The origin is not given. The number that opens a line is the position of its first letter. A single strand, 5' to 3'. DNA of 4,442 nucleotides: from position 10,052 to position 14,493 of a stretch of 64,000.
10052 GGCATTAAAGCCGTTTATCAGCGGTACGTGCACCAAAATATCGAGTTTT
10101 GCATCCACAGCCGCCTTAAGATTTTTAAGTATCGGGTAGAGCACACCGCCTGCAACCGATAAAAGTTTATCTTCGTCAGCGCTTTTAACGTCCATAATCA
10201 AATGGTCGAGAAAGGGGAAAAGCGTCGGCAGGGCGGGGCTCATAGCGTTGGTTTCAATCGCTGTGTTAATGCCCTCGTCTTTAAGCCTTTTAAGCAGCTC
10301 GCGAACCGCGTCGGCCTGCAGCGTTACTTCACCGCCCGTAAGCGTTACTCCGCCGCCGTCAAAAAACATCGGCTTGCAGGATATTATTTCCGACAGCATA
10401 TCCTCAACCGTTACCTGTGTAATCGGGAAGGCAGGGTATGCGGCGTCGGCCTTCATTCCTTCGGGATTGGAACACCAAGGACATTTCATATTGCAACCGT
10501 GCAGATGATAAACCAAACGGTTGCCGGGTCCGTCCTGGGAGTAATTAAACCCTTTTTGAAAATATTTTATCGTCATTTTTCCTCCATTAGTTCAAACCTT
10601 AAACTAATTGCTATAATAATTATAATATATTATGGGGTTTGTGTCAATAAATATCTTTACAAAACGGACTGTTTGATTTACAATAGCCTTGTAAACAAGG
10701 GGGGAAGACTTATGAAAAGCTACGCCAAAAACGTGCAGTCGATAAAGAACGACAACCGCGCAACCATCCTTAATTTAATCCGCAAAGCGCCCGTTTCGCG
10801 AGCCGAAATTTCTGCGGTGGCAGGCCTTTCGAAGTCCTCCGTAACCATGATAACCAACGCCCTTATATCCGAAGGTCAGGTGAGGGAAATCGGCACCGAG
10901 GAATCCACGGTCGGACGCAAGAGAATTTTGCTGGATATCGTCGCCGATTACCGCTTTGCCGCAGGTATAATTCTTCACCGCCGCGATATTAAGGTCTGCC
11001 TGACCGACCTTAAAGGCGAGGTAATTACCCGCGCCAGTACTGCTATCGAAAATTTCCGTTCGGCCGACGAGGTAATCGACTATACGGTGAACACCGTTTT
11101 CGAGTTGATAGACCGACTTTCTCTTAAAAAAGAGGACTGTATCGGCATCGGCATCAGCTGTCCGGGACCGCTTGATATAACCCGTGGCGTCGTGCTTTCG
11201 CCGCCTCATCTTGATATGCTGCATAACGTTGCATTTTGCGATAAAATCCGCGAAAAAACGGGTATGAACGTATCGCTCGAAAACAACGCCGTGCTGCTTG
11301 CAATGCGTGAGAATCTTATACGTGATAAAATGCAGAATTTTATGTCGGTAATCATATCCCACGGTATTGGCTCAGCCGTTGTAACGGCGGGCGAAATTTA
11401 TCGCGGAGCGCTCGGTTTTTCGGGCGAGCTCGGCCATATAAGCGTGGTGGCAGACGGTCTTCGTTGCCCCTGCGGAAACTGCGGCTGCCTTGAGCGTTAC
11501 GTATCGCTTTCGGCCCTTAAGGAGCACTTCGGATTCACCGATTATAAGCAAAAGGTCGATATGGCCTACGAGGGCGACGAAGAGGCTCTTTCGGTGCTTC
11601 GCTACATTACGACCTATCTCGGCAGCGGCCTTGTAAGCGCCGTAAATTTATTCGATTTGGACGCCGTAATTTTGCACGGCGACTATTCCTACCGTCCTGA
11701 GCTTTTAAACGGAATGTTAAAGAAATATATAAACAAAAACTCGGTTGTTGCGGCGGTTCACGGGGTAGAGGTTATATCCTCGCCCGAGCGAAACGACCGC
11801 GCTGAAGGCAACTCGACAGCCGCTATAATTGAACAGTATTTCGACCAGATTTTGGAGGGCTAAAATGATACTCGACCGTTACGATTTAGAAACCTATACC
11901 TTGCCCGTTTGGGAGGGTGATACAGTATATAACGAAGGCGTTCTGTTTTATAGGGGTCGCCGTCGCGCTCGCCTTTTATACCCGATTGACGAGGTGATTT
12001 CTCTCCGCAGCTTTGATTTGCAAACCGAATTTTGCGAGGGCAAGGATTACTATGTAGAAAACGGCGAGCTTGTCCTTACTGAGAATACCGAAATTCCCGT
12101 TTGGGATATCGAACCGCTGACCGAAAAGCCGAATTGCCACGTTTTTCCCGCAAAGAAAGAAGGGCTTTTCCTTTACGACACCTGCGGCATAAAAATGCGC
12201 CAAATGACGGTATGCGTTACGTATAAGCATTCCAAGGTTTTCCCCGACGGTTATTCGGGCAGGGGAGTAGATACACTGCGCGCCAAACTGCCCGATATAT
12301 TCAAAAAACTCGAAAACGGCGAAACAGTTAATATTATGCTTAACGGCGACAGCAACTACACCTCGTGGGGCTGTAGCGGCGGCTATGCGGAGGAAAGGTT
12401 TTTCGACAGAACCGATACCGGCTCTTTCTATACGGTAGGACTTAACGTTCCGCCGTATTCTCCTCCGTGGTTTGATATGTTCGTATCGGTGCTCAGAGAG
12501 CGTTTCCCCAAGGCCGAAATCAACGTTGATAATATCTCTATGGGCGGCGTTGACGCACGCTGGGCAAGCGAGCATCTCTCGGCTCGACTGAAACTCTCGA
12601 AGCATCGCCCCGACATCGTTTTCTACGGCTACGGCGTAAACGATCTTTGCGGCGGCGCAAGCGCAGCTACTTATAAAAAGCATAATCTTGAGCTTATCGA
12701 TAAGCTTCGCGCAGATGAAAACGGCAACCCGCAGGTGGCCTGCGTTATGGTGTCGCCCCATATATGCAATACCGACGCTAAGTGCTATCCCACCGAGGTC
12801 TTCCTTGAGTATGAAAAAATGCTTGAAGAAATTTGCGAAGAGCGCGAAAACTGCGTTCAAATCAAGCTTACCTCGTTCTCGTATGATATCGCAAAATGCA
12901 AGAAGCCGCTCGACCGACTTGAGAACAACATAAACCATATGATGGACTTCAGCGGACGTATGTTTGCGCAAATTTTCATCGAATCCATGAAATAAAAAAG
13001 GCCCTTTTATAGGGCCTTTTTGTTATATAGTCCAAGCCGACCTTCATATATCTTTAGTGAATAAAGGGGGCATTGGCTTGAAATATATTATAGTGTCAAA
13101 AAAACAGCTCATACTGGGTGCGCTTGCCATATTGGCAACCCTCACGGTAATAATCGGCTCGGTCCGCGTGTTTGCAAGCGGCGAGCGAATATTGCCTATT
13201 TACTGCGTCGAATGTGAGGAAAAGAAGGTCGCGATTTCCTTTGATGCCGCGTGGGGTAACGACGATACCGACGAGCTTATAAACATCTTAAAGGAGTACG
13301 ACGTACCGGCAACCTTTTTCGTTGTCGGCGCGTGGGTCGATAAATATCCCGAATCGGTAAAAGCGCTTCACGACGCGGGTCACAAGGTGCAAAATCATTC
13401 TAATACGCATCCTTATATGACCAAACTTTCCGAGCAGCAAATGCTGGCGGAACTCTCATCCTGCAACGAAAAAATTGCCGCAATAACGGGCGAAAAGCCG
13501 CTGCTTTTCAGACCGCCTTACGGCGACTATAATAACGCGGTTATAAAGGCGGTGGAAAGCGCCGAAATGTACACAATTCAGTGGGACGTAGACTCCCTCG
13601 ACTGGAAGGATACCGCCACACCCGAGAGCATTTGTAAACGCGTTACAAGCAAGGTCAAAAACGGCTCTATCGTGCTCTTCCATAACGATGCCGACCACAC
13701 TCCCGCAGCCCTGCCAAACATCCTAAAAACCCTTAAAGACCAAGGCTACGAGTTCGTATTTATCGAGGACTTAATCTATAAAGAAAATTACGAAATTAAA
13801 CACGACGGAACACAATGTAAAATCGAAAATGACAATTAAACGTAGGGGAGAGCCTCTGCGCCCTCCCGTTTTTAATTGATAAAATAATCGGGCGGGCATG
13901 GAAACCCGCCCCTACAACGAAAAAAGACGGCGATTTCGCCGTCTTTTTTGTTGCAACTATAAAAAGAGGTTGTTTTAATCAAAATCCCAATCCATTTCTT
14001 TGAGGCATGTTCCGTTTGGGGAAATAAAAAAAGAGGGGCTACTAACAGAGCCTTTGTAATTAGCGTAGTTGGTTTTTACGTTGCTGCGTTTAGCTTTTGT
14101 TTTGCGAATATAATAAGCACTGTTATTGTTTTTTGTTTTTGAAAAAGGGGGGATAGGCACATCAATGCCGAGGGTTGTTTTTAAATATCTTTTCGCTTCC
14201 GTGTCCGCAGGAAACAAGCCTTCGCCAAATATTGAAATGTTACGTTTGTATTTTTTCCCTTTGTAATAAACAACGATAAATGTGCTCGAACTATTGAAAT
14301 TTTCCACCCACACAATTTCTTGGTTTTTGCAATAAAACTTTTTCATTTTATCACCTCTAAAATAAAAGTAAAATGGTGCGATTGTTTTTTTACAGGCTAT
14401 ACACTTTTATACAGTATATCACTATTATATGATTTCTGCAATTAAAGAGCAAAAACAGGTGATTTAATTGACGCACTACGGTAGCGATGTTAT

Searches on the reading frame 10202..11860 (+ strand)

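Call 62: search_protein_families(library=pfam, proteins=[window:10202-11860:+], max_evalue=0.01)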
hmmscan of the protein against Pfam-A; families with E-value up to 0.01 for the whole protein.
window:10202-11860:+ (553 aa): 4 families
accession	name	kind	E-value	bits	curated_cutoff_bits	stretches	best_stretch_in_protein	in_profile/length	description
PF00480.26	ROK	-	3.2e-45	155.3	22.9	1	259-518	7-270/294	ROK family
PF09339.16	HTH_IclR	-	0.00034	20.8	22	1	189-229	8-50/52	IclR helix-turn-helix domain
PF13412.12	HTH_24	-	0.0013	18.7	21.9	1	188-228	7-48/48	Winged helix-turn-helix DNA-binding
PF12802.13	MarR_2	-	0.0032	18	27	1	186-227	7-50/61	MarR family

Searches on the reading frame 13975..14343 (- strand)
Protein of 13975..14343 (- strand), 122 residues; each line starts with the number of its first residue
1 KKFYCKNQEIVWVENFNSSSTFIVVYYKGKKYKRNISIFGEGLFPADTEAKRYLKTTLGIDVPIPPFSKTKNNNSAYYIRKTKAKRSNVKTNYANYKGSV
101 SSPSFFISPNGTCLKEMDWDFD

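Call 7: search_protein_families(library=padloc, proteins=[window:13975-14343:-], max_evalue=0.01)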
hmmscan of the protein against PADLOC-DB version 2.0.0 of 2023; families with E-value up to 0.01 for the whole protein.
window:13975-14343:- (122 aa): 0 families

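Call 62: search_protein_families(library=pfam, proteins=[window:13975-14343:-], max_evalue=0.01)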
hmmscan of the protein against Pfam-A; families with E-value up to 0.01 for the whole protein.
window:13975-14343:- (122 aa): 0 families
